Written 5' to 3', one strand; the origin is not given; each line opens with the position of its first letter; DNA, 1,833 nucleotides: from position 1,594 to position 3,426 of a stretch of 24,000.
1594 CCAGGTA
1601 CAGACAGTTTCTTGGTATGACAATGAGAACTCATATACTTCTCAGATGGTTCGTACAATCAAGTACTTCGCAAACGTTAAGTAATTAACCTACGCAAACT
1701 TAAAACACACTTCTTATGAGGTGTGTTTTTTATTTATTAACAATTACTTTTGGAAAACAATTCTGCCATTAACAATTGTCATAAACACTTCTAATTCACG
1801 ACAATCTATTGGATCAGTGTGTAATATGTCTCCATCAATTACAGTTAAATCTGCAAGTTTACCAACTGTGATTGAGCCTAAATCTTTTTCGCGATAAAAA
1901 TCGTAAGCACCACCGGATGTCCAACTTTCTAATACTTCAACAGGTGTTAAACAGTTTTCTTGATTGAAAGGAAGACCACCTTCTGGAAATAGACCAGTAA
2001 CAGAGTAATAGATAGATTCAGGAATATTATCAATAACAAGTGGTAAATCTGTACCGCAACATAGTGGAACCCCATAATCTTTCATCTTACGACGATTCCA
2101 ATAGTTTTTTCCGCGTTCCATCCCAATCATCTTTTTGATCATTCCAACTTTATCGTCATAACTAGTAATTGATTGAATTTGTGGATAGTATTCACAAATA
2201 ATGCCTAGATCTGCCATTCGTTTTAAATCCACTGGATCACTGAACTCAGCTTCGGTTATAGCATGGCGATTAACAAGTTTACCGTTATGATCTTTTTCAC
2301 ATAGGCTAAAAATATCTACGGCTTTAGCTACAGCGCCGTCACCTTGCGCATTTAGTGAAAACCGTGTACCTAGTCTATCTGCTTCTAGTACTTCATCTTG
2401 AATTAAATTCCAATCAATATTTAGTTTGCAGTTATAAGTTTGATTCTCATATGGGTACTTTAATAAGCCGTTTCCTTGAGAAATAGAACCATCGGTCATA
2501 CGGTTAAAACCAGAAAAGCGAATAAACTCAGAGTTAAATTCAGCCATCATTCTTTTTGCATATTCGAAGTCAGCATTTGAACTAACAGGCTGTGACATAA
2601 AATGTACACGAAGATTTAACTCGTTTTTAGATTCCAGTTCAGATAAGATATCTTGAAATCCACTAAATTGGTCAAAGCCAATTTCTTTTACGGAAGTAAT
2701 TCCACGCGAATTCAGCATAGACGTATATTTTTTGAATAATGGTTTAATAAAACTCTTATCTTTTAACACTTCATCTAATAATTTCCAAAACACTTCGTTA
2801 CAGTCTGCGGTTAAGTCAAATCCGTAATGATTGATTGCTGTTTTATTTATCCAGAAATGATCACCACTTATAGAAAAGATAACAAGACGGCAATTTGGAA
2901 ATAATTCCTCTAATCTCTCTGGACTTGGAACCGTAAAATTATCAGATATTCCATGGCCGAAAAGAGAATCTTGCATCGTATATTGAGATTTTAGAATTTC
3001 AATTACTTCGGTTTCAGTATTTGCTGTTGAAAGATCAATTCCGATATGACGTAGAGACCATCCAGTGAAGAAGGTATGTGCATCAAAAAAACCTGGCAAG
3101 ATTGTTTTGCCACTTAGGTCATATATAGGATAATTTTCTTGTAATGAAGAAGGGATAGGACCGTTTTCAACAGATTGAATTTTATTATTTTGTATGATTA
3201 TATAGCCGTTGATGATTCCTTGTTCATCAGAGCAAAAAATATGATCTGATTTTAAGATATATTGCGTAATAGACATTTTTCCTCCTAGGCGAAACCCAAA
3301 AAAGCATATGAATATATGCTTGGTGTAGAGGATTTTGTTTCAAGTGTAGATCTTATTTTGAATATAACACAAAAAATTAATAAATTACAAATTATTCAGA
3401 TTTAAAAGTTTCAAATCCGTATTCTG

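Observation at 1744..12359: Expanded frl-type Amadori (fructosamine) island with four extra enzymes and two regulators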

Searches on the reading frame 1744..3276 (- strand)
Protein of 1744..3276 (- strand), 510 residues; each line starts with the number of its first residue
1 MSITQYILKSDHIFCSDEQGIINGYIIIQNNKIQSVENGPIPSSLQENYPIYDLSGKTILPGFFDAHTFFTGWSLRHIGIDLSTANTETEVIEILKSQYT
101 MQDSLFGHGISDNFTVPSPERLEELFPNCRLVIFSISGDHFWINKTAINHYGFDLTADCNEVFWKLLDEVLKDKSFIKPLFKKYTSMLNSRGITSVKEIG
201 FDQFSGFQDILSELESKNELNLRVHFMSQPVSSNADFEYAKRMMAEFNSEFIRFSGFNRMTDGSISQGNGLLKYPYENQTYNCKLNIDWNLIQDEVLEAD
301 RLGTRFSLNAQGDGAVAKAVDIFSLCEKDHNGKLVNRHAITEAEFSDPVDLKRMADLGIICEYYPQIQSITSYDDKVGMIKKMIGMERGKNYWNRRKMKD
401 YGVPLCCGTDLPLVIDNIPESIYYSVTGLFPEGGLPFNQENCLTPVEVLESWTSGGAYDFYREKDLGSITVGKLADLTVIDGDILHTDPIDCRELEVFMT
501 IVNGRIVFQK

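Call 3: search_protein_families(library=pfam, proteins=[window:1744-3276:-])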
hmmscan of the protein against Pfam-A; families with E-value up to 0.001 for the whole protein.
window:1744-3276:- (510 aa): 2 families
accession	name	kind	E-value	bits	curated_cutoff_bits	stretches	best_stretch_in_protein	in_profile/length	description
PF07969.17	Amidohydro_3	-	2.9e-30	106.6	29.7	1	52-508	3-472/472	Amidohydrolase family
PF01979.26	Amidohydro_1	-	2.3e-11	44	25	1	389-507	229-345/345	Amidohydrolase family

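Call 4: search_protein_families(library=ncbifam, proteins=[window:1744-3276:-])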
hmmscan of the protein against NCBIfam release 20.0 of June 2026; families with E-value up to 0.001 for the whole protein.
window:1744-3276:- (510 aa): 14 families
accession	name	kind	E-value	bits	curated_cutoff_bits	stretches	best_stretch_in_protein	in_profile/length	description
NF006056.0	PRK08204.1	subfamily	2.7e-12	46.2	391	2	5-106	4-103/449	hypothetical protein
NF051886.1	XaaProDiPepCaul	equivalog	7.3e-12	45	500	2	23-99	18-93/398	Xaa-Pro dipeptidase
NF012037.0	PRK15493.1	equivalog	9.3e-11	41.2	779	1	18-102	17-100/435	bifunctional S-methyl-5'-thioadenosine deaminase/S-adenosylhomocysteine deaminase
NF005557.0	PRK07228.1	equivalog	9.4e-09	34.5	522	1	443-507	337-412/445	5'-deoxyadenosine deaminase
NF006055.0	PRK08203.1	equivalog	1.3e-08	33.8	532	0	441-489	352-403/455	8-oxoguanine deaminase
TIGR01224.1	hutI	equivalog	7e-07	28.4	298.15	0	24-69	4-48/377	imidazolonepropionase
NF011990.0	PRK15446.2-6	subfamily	9.2e-07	27.9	233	0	6-68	3-64/390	alpha-D-ribose 1-methylphosphonate 5-triphosphate diphosphatase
NF006679.0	PRK09228.1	subfamily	3.6e-06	26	351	0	23-71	31-80/433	guanine deaminase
TIGR00221.1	nagA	equivalog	5.4e-06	25.6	225.65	0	5-68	4-63/380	N-acetylglucosamine-6-phosphate deacetylase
NF004701.0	PRK06038.1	equivalog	1e-05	24.5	609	1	4-86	4-82/432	N-ethylammeline chlorohydrolase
TIGR02967.1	guan_deamin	equivalog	1.6e-05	24.1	375.4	0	439-483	319-363/401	guanine deaminase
NF006689.0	PRK09237.1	equivalog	6.4e-05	21.7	371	0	25-77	24-74/383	amidohydrolase/deacetylase family metallohydrolase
TIGR00857.1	pyrC_multi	subfamily_domain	0.00041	19.4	279.05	0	22-74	4-52/412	dihydroorotase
NF011986.0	PRK15446.2-2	equivalog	0.00058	18.8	465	0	5-68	2-62/406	alpha-D-ribose 1-methylphosphonate 5-triphosphate diphosphatase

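Call 27: search_solved_structures(query=window:1744-3276:-, max_evalue=0.001)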
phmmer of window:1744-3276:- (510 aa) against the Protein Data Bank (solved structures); distinct sequences matched with E-value up to 0.001: 8.
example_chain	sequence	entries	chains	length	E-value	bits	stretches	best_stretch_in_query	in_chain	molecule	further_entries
3icj_A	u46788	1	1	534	3.1e-08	36.2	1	50-361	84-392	uncharacterized metal-dependent hydrolase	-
3mkv_A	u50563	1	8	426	5.2e-06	28.8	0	1-70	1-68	PUTATIVE AMIDOHYDROLASE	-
3igh_X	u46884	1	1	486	1.7e-05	27.1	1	49-325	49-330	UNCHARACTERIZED METAL-DEPENDENT HYDROLASE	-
3feq_A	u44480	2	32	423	4e-05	25.9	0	1-86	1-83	PUTATIVE AMIDOHYDROLASE | PROLIDASE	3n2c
2aqo_A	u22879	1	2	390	6.8e-05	25.1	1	7-73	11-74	Isoaspartyl dipeptidase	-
1ybq_A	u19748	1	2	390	7.1e-05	25.1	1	7-73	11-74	Isoaspartyl dipeptidase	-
1onw_A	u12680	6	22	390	7.1e-05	25.1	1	7-73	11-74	Isoaspartyl dipeptidase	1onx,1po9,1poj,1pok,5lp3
2aqv_A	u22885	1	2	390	7.3e-05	25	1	7-73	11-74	Isoaspartyl dipeptidase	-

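Call 58: search_solved_structures(query=window:1744-3276:-, max_evalue=0.0001, show_alignments=1)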
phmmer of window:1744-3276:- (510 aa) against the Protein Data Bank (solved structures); distinct sequences matched with E-value up to 0.0001: 8.
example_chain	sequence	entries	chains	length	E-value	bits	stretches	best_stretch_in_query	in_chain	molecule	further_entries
3icj_A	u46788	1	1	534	3.1e-08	36.2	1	50-361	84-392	uncharacterized metal-dependent hydrolase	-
3mkv_A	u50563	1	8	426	5.2e-06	28.8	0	1-70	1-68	PUTATIVE AMIDOHYDROLASE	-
3igh_X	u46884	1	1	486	1.7e-05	27.1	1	49-325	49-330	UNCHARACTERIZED METAL-DEPENDENT HYDROLASE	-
3feq_A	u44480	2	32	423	4e-05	25.9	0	1-86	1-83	PUTATIVE AMIDOHYDROLASE | PROLIDASE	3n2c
2aqo_A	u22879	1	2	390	6.8e-05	25.1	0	7-73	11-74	Isoaspartyl dipeptidase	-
1ybq_A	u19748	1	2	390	7.1e-05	25.1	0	7-73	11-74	Isoaspartyl dipeptidase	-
1onw_A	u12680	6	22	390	7.1e-05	25.1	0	7-73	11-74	Isoaspartyl dipeptidase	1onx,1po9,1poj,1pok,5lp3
2aqv_A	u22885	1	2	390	7.3e-05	25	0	7-73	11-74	Isoaspartyl dipeptidase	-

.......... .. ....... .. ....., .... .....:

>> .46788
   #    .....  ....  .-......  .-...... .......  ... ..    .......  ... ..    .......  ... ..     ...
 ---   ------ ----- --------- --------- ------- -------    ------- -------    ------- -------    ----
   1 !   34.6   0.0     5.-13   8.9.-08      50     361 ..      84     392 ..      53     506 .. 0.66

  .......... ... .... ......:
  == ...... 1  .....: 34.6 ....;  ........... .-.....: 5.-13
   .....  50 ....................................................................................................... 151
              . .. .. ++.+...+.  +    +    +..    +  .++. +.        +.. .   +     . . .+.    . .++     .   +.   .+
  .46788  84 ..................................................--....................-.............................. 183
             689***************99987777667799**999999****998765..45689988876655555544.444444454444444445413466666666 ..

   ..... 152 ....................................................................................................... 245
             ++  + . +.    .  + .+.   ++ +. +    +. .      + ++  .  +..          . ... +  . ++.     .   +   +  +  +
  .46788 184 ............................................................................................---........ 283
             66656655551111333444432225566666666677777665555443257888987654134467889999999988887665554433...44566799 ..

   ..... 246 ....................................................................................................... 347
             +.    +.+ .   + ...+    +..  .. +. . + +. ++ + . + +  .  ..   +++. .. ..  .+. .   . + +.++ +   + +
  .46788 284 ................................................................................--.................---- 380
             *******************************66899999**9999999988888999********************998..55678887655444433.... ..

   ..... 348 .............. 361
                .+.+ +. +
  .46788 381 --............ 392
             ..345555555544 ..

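Call 74: find_homologous_proteins(query=window:1744-3276:-)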
Query window:1744-3276:- (510 aa): 622 proteins with E <= 0.001 among 8000 candidates; the best 120 are listed.
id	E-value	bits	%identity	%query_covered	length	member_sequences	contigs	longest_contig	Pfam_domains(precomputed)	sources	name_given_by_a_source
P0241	0.0e+0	1159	97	100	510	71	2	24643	PF07969.18,PF01979.27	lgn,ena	-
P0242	4.6e-296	1001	82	100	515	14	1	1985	PF07969.18,PF01979.27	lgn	-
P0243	9.2e-295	996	83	100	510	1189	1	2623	PF07969.18,PF01979.27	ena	-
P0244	1.6e-289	979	80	100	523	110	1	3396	PF07969.18,PF01979.27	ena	-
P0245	6.9e-195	667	58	100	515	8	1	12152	PF07969.18,PF01979.27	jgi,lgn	jgi:predicted amidohydrolase YtcJ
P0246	1.0e-183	630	55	100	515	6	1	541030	PF07969.18,PF01979.27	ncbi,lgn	ncbi:MAG: amidohydrolase family protein [Pleomorphochaeta sp.]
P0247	2.1e-181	622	56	100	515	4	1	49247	PF07969.18,PF01979.27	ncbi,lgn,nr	ncbi:MAG: amidohydrolase family protein [Sphaerochaetaceae bacterium]|nr:amidohydrolase family prote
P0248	2.4e-178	612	54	100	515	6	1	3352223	PF07969.18,PF01979.27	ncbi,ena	-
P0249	1.3e-177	610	53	99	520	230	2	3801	PF07969.18,PF01979.27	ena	-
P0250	1.4e-177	610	53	99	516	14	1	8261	PF07969.18,PF01979.27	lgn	-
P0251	3.8e-177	608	53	99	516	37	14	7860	PF07969.18,PF01979.27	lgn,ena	-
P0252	6.9e-175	601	53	99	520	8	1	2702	PF07969.18,PF01979.27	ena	-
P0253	1.5e-174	600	53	99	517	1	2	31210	PF07969.18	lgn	-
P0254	4.6e-173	595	52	98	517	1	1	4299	PF07969.18,PF01979.27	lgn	-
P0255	6.1e-164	565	51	99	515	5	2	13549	PF07969.18,PF01979.27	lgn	-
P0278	2.1e-153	530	49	99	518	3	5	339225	PF07969.18,PF01979.27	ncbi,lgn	ncbi:amidohydrolase [Clostridium neuense]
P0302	7.1e-150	518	47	99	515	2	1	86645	PF07969.18,PF01979.27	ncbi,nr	ncbi:MAG: amidohydrolase [Firmicutes bacterium HGW-Firmicutes-7]|nr:MAG: amidohydrolase [Firmicutes 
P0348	1.3e-146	508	47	100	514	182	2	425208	PF07969.18,PF01979.27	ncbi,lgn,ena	-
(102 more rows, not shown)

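Call 75: find_encoding_contigs(protein=P0278, flank=9000, max_places=1)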
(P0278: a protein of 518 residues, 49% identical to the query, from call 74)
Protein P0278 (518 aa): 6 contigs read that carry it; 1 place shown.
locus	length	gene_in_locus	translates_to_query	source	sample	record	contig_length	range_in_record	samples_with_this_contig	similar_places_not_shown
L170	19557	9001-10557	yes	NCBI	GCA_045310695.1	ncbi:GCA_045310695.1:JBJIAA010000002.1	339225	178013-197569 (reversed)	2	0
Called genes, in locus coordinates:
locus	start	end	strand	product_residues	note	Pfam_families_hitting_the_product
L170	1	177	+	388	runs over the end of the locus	PF06500:FrsA-like, PF12146:Hydrolase_4 (faint)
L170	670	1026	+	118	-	PF01022:HTH_5, PF13412:HTH_24 (weak)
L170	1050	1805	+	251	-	PF12724:Flavodoxin_5 (weak), PF13484:Fer4_16 (faint), PF00037:Fer4 (faint), PF12838:Fer4_7 (faint), PF13187:Fer4_9 (weak)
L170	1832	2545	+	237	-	PF01418:HTH_6, PF01380:SIS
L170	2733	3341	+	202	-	PF12464:Mac, PF00132:Hexapep, PF14602:Hexapep_2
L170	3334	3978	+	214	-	PF00702:Hydrolase, PF08282:Hydrolase_3 (faint), PF12710:HAD (weak), PF13419:HAD_2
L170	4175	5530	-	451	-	PF00324:AA_permease, PF13520:AA_permease_2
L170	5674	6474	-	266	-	PF00294:PfkB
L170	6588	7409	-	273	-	PF01261:AP_endonuc_2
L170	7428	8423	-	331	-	PF01380:SIS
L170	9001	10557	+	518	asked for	PF07969:Amidohydro_3, PF01979:Amidohydro_1 (weak)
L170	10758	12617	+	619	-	PF27158:DjlB_C_2nd, PF14559:TPR_19 (faint)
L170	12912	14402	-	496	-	PF02610:AraA_N, PF24856:AraA_central, PF11762:Arabinose_Iso_C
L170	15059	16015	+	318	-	PF04616:Glyco_hydro_43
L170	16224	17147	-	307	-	PF01022:HTH_5, PF01047:MarR, PF12802:MarR_2 (weak), PF12840:HTH_20 (weak), PF13412:HTH_24, PF08279:HTH_11, PF13601:HTH_34 (weak)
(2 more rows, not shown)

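Call 76: find_encoding_contigs(protein=P0302, flank=9000, max_places=1)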
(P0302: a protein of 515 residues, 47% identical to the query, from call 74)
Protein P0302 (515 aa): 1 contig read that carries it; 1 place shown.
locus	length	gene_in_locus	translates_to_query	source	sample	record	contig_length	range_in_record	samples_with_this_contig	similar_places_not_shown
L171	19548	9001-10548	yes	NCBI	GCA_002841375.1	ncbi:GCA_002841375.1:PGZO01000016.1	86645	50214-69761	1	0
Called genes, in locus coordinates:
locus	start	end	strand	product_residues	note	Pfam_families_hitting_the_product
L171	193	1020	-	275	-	PF02645:DegV, PF13684:FakA-like_C (weak)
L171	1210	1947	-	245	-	PF00392:GntR, PF07702:UTRA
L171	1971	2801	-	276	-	PF00294:PfkB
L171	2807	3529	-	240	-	PF00392:GntR, PF07702:UTRA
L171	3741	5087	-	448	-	PF13520:AA_permease_2, PF00324:AA_permease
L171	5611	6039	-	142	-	PF01894:YjbQ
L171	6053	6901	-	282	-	PF04909:Amidohydro_2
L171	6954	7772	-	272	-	PF01261:AP_endonuc_2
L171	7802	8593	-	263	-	PF00294:PfkB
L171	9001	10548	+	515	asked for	PF07969:Amidohydro_3, PF01979:Amidohydro_1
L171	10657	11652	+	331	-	PF01380:SIS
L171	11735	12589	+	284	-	PF01261:AP_endonuc_2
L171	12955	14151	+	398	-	PF00890:FAD_binding_2 (faint), PF01134:GIDA (faint), PF01266:DAO (faint), PF03486:HI0933_like (faint), PF07992:Pyr_redox_2, PF13738:Pyr_redox_3, PF00070:Pyr_redox, PF18267:Rubredoxin_C, +1 more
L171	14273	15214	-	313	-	PF00532:Peripla_BP_1, PF13407:Peripla_BP_4, PF13458:Peripla_BP_6, PF13377:Peripla_BP_3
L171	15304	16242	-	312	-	PF02653:BPD_transp_2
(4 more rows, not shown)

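Call 77: find_encoding_contigs(protein=P0348, flank=9000, max_places=1)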
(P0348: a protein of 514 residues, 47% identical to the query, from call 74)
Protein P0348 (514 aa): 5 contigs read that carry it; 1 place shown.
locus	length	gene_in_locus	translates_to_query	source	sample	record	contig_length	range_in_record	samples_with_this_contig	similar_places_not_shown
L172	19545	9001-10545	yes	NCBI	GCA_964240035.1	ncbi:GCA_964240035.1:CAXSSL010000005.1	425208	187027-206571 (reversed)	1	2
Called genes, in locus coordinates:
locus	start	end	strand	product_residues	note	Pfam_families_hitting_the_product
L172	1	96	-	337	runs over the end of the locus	PF01380:SIS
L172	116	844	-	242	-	PF00392:GntR, PF07702:UTRA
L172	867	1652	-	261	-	PF00294:PfkB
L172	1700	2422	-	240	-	PF00392:GntR, PF07702:UTRA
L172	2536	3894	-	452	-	PF00324:AA_permease, PF13520:AA_permease_2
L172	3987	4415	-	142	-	PF01894:YjbQ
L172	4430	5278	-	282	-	PF04909:Amidohydro_2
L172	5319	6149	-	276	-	PF01261:AP_endonuc_2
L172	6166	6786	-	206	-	PF00657:Lipase_GDSL (weak), PF13472:Lipase_GDSL_2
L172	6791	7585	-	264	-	PF00294:PfkB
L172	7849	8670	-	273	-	PF00702:Hydrolase (faint), PF08282:Hydrolase_3, PF05116:S6PP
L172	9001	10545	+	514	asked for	PF07969:Amidohydro_3, PF01979:Amidohydro_1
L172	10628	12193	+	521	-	PF03553:Na_H_antiporter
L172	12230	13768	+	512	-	PF00370:FGGY_N, PF02782:FGGY_C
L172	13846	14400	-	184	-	-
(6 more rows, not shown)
